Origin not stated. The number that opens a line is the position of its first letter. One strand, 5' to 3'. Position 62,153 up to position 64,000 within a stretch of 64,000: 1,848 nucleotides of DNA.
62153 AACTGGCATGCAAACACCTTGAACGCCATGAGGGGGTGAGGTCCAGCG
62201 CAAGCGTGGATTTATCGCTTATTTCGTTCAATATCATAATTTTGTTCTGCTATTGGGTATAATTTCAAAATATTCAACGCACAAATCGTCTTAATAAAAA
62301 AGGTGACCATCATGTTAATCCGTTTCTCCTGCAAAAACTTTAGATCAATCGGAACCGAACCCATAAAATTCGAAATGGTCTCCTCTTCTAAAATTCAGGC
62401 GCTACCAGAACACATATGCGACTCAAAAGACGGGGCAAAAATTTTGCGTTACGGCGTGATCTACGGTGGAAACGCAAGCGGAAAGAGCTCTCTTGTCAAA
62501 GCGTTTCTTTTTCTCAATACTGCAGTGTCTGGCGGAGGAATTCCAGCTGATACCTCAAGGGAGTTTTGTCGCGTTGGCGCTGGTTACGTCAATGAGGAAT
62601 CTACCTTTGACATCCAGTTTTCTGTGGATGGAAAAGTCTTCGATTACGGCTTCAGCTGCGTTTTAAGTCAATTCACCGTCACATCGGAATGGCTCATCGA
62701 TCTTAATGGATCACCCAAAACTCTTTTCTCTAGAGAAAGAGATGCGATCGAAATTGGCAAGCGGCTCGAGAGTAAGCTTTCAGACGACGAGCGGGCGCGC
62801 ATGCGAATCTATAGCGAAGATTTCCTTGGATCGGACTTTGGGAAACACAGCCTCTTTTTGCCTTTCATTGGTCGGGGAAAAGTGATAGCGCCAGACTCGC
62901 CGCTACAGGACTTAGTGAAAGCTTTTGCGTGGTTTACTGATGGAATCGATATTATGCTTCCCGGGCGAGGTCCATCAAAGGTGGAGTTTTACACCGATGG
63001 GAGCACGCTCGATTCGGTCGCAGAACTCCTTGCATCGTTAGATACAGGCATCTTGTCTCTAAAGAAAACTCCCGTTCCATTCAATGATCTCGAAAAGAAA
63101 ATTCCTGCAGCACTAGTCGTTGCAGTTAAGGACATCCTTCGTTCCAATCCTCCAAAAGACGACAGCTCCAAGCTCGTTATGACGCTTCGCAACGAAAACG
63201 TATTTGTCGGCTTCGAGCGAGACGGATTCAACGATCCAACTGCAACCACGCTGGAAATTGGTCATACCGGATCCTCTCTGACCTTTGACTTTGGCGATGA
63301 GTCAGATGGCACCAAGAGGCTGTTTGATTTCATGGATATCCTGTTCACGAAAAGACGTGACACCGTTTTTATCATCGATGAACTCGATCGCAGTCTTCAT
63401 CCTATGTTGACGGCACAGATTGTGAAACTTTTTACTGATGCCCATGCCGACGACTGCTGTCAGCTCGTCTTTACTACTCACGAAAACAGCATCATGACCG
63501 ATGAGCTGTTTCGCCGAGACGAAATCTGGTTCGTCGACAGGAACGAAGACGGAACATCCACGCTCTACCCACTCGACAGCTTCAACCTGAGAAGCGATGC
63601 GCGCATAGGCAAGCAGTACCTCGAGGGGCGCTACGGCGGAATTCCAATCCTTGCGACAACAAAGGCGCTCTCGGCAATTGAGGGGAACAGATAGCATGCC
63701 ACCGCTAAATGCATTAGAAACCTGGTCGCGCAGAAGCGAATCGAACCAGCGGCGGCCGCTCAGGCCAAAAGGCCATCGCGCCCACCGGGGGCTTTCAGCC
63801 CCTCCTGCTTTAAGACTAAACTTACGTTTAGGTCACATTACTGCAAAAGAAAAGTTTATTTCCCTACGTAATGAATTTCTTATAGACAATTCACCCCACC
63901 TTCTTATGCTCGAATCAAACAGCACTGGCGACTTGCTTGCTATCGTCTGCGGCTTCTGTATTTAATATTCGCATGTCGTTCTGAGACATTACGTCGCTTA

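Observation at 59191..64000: Decayed accessory/defence islet at the window end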

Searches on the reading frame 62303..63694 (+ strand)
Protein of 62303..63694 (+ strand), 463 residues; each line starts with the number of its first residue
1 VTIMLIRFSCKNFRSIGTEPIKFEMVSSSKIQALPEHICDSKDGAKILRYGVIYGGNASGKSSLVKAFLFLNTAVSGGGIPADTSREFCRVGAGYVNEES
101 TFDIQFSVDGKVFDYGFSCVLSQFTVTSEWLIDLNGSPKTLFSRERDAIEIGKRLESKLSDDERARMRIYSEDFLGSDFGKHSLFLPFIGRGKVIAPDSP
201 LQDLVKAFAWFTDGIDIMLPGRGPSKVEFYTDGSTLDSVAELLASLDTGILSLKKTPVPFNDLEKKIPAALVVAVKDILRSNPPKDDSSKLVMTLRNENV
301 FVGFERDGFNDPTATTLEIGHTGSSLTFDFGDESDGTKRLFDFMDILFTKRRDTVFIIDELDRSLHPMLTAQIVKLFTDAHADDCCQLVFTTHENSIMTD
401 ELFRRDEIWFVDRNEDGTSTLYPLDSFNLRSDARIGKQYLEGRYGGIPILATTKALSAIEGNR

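Call 4: search_protein_families(library=pfam, proteins=[window:62303-63694:+], max_evalue=0.01)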
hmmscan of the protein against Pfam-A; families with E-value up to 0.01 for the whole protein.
window:62303-63694:+ (463 aa): 6 families
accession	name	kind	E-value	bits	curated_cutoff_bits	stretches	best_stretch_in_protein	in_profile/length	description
PF13304.12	AAA_21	-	1.2e-29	104.8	27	2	266-398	199-303/304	AAA domain, putative AbiEii toxin, Type IV TA system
PF13175.12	AAA_15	-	3.6e-08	33.9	32.1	1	339-396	307-372/374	AAA ATPase domain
PF02463.25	SMC_N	-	0.00031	20.7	40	0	349-401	155-205/220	RecF/RecN/SMC N terminal domain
PF13476.12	AAA_23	-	0.0057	17.7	27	0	10-109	4-82/201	AAA domain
PF13191.12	AAA_16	-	0.0067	17.4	32.6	0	31-75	9-56/167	AAA ATPase domain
PF13166.12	AAA_13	-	0.0089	15.2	36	0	47-72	15-40/713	AAA domain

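Call 8: search_protein_families(library=padloc, proteins=[window:62303-63694:+], max_evalue=0.01)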
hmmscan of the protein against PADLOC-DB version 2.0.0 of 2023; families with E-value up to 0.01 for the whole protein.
window:62303-63694:+ (463 aa): 66 families (the best 25 are shown)
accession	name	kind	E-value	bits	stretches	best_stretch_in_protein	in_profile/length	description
PDLC02335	AbiLi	-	3.3e-77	257.7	1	2-457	47-294/326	AbiLi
PDLC02980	AriA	-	5e-28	96.9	2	284-398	217-303/304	-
PDLC04426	PDC-M12A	-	2.3e-19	68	2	332-443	259-366/369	-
PDLC04182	HEC-01A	-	5.7e-14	49.9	2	318-421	271-372/406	-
PDLC04180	HEC-01A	-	6.4e-14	49.9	1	333-420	255-343/382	-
PDLC04176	HEC-01A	-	6.9e-14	50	2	334-418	257-339/371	-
PDLC04178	HEC-01A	-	1.3e-12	45.5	1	324-426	256-358/399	-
PDLC04391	PDC-M07A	-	4.1e-12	43.8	2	331-425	282-378/412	-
PDLC04175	HEC-01A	-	1.8e-11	41.7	1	313-428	229-339/363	-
PDLC04177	HEC-01A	-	3.8e-11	40.6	1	334-446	278-390/393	-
PDLC04393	PDC-M07A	-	2e-10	38.2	1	327-425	282-382/435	-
PDLC04392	PDC-M07A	-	4.7e-10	37.1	1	330-424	283-379/432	-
PDLC02979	AriA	-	4.9e-10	37.7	1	333-397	300-372/373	-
PDLC04179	HEC-01A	-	7.4e-10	36.5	1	332-421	339-426/459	-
PDLC02914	ATPase-Toprim_I-B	-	1e-09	36.2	1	351-420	201-268/443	-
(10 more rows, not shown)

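Call 9: search_protein_families(library=ncbifam, proteins=[window:62303-63694:+], max_evalue=0.01)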
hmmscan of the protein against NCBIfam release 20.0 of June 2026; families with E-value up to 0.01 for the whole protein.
window:62303-63694:+ (463 aa): 3 families
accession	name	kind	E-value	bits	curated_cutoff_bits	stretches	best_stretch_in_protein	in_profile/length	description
NF041760.1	PtuA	equivalog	0.0015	17.5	500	0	355-420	379-440/524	retron Ec78 anti-phage system effector ATPase PtuA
NF053840.1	MnTportMntADein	equivalog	0.0034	17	400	1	50-108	29-86/240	manganese ABC transporter ATP-binding protein MntA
NF008338.0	PRK11124.1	equivalog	0.0049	16.4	369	0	354-397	161-203/242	arginine ABC transporter ATP-binding protein ArtP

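Call 10: find_encoding_contigs(protein=window:62312-63694:+, flank=10000, max_places=8)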
Protein window:62312-63694:+ (460 aa): no gene with exactly this product is on record in the collection.

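Call 11: find_encoding_contigs(protein=window:62303-63694:+, flank=10000, max_places=8)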
Protein window:62303-63694:+ (463 aa): no gene with exactly this product is on record in the collection.

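Call 15: find_homologous_proteins(query=window:62312-63694:+, max_evalue=1e-10)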
Query window:62312-63694:+ (460 aa): 2712 proteins with E <= 1e-10 among 8000 candidates; the best 120 are listed.
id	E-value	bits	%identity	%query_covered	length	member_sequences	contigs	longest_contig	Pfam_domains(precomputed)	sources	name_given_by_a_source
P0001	0.0e+0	1037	100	100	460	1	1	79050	PF13175.13,PF13304.13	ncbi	-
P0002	8.2e-269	910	86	100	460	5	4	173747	PF13175.13,PF13304.13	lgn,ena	-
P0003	1.4e-161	557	55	100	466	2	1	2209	PF13175.13,PF13304.13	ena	-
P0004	4.8e-158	545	55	99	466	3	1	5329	PF13175.13,PF13304.13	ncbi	-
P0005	2.2e-157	543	52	99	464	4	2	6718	PF13175.13,PF13304.13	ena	-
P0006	1.2e-155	537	52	99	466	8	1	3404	PF13175.13,PF13304.13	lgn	-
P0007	1.7e-155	537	51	99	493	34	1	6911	PF13304.13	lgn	-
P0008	1.4e-154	534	52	99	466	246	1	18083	PF13304.13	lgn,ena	-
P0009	1.6e-154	533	54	99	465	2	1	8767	PF13175.13,PF13304.13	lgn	-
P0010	1.6e-154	533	53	99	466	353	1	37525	PF13175.13,PF13304.13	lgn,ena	-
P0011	7.7e-154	531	54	99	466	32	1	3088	PF13304.13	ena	-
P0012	4.2e-153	529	52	99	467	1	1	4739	PF13175.13,PF13304.13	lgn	-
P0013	1.2e-152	527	52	99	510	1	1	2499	PF13175.13,PF13304.13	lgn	-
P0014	6.2e-152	525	53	98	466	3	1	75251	PF13175.13,PF13304.13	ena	-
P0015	1.3e-149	517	52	99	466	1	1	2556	PF13175.13,PF13304.13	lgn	-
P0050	9.9e-125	435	46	100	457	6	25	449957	PF13175.13,PF02463.26,PF13304.13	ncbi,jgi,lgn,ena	-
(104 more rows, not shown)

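Call 16: find_encoding_contigs(protein=P0001, flank=10000, max_places=4)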
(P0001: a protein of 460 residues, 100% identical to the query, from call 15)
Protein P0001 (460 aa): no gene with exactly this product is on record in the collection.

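Call 17: find_encoding_contigs(protein=P0002, flank=10000, max_places=6)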
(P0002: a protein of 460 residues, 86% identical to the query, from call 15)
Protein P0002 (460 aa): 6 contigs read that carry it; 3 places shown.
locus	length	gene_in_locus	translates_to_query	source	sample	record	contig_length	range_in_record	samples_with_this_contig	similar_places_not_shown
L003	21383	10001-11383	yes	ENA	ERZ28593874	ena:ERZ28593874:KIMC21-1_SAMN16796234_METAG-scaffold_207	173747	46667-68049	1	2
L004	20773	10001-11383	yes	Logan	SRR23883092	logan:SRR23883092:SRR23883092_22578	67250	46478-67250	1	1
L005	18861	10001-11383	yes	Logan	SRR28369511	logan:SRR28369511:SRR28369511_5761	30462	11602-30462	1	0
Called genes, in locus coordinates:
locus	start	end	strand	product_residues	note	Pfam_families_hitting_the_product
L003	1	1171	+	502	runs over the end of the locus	-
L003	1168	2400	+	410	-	-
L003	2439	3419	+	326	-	PF00106:adh_short, PF01073:3Beta_HSD, PF01370:Epimerase, PF02719:Polysacc_synt_2, PF04321:RmlD_sub_bind (weak), PF07993:NAD_binding_4, PF13460:NAD_binding_10, PF16363:GDP_Man_Dehyd, +1 more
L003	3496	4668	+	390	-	PF01041:DegT_DnrJ_EryC1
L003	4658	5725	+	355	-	PF00571:CBS (weak), PF00483:NTP_transferase, PF12804:NTP_transf_3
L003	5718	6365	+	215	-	PF17836:PglD_N, PF25087:GMPPB_C, PF25084:LbH_EIF2B (faint), PF00132:Hexapep (weak)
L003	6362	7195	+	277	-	-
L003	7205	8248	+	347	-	PF03102:NeuB, PF08666:SAF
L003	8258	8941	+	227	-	PF02348:CTP_transf_3, PF12804:NTP_transf_3 (weak)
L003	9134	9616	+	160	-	-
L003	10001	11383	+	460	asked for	PF13175:AAA_15 (faint), PF13304:AAA_21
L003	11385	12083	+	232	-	PF13707:RloB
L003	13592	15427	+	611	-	PF18655:SHIRT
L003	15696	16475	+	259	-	PF01925:TauE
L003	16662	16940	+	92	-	PF08681:TacA1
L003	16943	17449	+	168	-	PF00583:Acetyltransf_1 (weak), PF13673:Acetyltransf_10 (weak), PF13508:Acetyltransf_7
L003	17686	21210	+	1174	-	PF04563:RNA_pol_Rpb2_1, PF04561:RNA_pol_Rpb2_2, PF04565:RNA_pol_Rpb2_3, PF10385:RNA_pol_Rpb2_45, PF00562:RNA_pol_Rpb2_6, PF04560:RNA_pol_Rpb2_7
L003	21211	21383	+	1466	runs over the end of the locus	PF04997:RNA_pol_Rpb1_1, PF00623:RNA_pol_Rpb1_2, PF04983:RNA_pol_Rpb1_3, PF05000:RNA_pol_Rpb1_4, PF04998:RNA_pol_Rpb1_5, PF03118:RNA_pol_A_CTD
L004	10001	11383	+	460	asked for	PF13175:AAA_15 (faint), PF13304:AAA_21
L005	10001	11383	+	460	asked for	PF13175:AAA_15 (faint), PF13304:AAA_21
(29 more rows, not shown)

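Call 43: search_protein_families(library=padloc, proteins=[L003:11385-12083:+], max_evalue=0.01)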
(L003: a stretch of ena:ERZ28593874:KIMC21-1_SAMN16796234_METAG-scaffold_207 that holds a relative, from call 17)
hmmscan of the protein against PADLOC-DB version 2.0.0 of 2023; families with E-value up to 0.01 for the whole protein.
L003:11385-12083:+ (232 aa): 1 family
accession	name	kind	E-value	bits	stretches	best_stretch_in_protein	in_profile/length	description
PDLC02337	AbiLii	-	1.5e-15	56.3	1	14-192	24-98/170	AbiLii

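Call 44: search_protein_families(library=pfam, proteins=[L003:11385-12083:+], max_evalue=1)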
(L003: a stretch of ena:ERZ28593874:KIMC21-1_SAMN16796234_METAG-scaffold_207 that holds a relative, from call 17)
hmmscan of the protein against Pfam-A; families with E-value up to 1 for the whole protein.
L003:11385-12083:+ (232 aa): 1 family
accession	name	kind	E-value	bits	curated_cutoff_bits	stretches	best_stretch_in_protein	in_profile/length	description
PF13707.11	RloB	-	7.8e-18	65.8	31.5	1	26-226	2-192/195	RloB-like protein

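Call 52: search_solved_structures(query=window:62312-63694:+, max_evalue=0.01)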
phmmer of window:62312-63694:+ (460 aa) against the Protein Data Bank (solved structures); distinct sequences matched with E-value up to 0.01: 0.

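Call 54: find_encoding_contigs(protein=P0010, flank=4000, max_places=4)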
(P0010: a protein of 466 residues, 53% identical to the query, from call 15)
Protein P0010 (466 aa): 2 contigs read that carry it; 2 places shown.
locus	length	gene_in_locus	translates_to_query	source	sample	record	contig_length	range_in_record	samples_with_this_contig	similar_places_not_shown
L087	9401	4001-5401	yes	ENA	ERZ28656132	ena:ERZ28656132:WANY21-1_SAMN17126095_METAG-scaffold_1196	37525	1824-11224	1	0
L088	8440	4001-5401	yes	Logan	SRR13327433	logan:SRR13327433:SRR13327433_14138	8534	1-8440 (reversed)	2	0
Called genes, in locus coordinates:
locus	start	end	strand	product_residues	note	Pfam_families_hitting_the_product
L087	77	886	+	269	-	-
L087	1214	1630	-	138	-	PF26395:E2-CBASS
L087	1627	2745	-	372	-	PF18144:SMODS, PF21654:DncV-like_NTFase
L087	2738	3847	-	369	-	PF01844:HNH (weak), PF18145:SAVED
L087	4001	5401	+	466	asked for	PF13175:AAA_15 (faint), PF13304:AAA_21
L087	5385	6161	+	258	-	PF13707:RloB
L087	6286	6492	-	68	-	-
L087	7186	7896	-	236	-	PF13635:DUF4143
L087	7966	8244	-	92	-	PF13173:AAA_14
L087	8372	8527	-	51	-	-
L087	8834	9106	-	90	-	-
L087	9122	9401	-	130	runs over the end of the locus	-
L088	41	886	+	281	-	-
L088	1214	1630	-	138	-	PF26395:E2-CBASS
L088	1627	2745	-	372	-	PF18144:SMODS, PF21654:DncV-like_NTFase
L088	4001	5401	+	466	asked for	PF13175:AAA_15 (faint), PF13304:AAA_21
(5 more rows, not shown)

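Call 55: find_encoding_contigs(protein=P0050, flank=4000, max_places=4)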
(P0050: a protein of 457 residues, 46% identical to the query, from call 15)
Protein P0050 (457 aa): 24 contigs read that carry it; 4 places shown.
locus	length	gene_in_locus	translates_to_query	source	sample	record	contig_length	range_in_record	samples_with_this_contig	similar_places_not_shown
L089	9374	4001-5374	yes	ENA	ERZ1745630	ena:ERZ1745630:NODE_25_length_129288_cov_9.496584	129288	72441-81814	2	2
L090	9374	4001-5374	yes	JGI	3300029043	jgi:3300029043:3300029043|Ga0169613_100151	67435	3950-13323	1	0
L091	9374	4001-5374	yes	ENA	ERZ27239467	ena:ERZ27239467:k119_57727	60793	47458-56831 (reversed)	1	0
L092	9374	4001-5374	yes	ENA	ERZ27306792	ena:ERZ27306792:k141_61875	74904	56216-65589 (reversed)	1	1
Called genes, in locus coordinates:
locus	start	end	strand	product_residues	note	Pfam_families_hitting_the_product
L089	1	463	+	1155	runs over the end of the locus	PF02811:PHP, PF07733:DNA_pol3_alpha, PF17657:DNA_pol3_finger, PF14579:HHH_6, PF01336:tRNA_anti-codon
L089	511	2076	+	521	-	PF01416:PseudoU_synth_1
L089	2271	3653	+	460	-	PF00209:SNF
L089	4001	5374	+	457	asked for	PF02463:SMC_N (faint), PF13175:AAA_15, PF13304:AAA_21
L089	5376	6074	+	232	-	PF13707:RloB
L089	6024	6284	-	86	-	-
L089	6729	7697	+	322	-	-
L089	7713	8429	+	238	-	PF02397:Bac_transf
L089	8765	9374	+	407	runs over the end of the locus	PF00483:NTP_transferase, PF01050:MannoseP_isomer, PF07883:Cupin_2 (weak)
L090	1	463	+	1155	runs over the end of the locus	PF02811:PHP, PF07733:DNA_pol3_alpha, PF17657:DNA_pol3_finger, PF14579:HHH_6, PF01336:tRNA_anti-codon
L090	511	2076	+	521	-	PF01416:PseudoU_synth_1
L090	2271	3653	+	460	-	PF00209:SNF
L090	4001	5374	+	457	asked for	PF02463:SMC_N (faint), PF13175:AAA_15, PF13304:AAA_21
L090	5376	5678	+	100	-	PF13707:RloB (weak)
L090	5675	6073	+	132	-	PF13707:RloB (weak)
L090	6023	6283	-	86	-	-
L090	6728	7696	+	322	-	-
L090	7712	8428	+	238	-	PF02397:Bac_transf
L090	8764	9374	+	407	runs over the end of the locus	PF00483:NTP_transferase, PF01050:MannoseP_isomer, PF07883:Cupin_2 (weak)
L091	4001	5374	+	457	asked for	PF02463:SMC_N (faint), PF13175:AAA_15, PF13304:AAA_21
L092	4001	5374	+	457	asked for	PF02463:SMC_N (faint), PF13175:AAA_15, PF13304:AAA_21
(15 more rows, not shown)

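Call 58: search_protein_families(library=padloc, proteins=[L087:7186-7896:-, L087:7966-8244:-], max_evalue=0.001)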
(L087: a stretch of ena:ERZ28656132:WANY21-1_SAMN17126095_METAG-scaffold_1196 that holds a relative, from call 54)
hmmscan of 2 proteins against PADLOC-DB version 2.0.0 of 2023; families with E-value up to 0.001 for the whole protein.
L087:7186-7896:- (236 aa): 2 families
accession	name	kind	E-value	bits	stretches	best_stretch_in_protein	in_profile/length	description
PDLC04787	PDC-S01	-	3.4e-49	165.8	1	2-177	216-388/412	-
PDLC04789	PDC-S01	-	7.1e-06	23.3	1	3-106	193-295/375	-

L087:7966-8244:- (92 aa): 2 families
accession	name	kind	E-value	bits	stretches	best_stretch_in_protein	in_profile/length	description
PDLC04787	PDC-S01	-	4.2e-29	99.6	1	2-90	102-188/412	-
PDLC04789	PDC-S01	-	3.9e-06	24.1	1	20-88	102-164/375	-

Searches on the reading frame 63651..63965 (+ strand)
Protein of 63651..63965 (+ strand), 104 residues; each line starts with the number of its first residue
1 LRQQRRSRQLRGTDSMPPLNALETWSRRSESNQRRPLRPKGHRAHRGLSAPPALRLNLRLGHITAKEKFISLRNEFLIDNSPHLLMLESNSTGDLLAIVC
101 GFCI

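Call 4: search_protein_families(library=pfam, proteins=[window:63651-63965:+], max_evalue=0.01)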
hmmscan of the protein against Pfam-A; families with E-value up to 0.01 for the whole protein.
window:63651-63965:+ (104 aa): 0 families

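Call 8: search_protein_families(library=padloc, proteins=[window:63651-63965:+], max_evalue=0.01)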
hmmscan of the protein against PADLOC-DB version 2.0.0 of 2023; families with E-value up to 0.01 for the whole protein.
window:63651-63965:+ (104 aa): 0 families

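Call 9: search_protein_families(library=ncbifam, proteins=[window:63651-63965:+], max_evalue=0.01)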
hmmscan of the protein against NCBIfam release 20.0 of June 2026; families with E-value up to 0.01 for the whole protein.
window:63651-63965:+ (104 aa): 0 families

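Call 29: find_encoding_contigs(protein=window:63696-63965:+, flank=10000, max_places=6)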
Protein window:63696-63965:+ (89 aa): no gene with exactly this product is on record in the collection.

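Call 43: search_protein_families(library=padloc, proteins=[window:63696-63965:+], max_evalue=0.01)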
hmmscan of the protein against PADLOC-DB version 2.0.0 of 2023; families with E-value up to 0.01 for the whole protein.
window:63696-63965:+ (89 aa): 0 families

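Call 44: search_protein_families(library=pfam, proteins=[window:63696-63965:+], max_evalue=1)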
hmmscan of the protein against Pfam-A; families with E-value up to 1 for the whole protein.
window:63696-63965:+ (89 aa): 0 families
